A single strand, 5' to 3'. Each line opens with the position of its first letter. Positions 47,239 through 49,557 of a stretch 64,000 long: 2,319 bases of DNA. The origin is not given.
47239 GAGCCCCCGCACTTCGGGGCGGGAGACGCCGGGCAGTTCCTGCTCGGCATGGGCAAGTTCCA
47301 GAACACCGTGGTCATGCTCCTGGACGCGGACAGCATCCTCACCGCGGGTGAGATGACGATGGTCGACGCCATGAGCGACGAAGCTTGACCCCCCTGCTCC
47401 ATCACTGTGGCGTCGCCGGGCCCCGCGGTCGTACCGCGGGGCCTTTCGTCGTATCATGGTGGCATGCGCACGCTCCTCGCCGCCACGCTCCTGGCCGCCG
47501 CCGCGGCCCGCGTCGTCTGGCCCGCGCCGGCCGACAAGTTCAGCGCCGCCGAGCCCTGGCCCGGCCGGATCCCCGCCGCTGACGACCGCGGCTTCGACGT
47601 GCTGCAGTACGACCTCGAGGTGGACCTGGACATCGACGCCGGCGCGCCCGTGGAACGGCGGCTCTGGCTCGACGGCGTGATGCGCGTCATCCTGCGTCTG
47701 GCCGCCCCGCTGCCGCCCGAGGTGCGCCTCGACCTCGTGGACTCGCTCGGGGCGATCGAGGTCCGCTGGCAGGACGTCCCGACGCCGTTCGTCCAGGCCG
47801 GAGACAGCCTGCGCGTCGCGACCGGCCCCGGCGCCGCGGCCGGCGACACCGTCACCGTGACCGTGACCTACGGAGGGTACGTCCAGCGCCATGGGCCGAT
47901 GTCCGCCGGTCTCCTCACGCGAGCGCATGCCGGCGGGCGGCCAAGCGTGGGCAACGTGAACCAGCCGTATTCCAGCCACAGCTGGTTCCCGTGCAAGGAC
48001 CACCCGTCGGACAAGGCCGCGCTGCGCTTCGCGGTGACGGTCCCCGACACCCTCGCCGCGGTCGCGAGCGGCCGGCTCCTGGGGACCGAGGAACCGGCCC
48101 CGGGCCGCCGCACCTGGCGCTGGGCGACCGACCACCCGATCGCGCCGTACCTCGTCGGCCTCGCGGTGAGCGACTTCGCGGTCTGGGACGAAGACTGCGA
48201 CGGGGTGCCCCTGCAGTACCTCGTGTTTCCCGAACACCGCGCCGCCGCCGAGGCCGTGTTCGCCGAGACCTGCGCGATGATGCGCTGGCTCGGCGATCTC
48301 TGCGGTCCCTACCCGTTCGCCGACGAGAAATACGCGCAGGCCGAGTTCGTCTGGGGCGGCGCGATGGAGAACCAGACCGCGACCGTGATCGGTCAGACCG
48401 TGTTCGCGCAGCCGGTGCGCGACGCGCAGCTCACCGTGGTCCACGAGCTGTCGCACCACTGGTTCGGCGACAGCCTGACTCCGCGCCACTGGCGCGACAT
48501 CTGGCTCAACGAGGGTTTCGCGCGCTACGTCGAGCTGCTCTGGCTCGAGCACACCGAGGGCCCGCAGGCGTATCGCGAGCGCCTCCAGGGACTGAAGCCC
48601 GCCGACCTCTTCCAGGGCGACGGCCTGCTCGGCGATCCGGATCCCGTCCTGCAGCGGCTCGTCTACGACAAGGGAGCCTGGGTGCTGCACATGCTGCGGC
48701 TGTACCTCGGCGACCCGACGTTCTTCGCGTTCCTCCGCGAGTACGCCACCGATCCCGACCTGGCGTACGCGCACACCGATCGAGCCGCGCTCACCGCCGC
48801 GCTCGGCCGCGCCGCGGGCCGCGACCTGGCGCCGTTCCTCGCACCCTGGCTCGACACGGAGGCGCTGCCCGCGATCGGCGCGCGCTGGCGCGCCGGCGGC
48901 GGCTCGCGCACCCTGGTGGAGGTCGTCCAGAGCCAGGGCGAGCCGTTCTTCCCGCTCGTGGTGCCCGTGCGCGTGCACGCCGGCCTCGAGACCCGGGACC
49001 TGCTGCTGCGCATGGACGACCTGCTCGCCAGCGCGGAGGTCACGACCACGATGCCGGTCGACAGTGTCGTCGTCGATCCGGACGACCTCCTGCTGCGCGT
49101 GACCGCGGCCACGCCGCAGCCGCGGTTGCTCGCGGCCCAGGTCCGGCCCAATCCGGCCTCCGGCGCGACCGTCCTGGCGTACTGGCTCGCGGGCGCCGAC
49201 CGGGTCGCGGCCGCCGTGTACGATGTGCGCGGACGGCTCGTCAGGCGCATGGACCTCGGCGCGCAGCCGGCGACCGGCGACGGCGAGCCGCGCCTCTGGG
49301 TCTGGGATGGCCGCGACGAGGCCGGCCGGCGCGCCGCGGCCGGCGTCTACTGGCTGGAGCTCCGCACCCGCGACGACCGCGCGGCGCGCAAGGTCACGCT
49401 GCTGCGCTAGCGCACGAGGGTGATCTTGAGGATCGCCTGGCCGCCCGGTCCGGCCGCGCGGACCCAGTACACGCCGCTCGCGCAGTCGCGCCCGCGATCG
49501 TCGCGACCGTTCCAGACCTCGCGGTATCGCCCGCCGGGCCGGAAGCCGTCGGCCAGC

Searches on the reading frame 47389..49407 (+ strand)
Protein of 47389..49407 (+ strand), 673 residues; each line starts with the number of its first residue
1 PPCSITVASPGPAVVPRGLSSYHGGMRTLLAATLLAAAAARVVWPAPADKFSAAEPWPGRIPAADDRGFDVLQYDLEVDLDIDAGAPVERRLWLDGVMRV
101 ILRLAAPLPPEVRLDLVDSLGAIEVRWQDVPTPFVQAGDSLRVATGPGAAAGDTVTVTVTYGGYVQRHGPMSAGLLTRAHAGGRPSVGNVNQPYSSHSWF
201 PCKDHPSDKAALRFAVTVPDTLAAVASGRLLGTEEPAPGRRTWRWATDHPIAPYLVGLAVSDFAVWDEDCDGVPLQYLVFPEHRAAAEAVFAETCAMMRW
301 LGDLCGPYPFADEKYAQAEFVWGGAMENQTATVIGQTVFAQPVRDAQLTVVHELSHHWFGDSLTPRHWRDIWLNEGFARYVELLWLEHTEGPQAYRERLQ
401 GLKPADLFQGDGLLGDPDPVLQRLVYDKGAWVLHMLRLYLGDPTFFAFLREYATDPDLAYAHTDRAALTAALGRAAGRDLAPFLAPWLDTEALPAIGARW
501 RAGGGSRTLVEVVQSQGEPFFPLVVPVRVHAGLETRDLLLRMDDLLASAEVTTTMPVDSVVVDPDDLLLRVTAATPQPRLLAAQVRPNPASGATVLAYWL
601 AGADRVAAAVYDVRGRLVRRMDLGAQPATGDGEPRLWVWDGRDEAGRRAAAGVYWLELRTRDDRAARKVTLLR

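Call 66: search_protein_families(library=pfam, proteins=[window:47389-49407:+], max_evalue=0.00001)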
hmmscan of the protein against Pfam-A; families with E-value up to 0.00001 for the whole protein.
window:47389-49407:+ (673 aa): 3 families
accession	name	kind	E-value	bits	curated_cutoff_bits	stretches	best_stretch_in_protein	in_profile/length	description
PF01433.26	Peptidase_M1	-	2.1e-28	99.8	27.7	1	308-487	21-218/218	Peptidase family M1 domain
PF13860.13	FlgD_ig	-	4.9e-09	36.5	27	1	601-658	20-73/79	FlgD Ig-like domain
PF17900.6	Peptidase_M1_N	-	2.5e-06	28.2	25.8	1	153-255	84-186/186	Peptidase M1 N-terminal domain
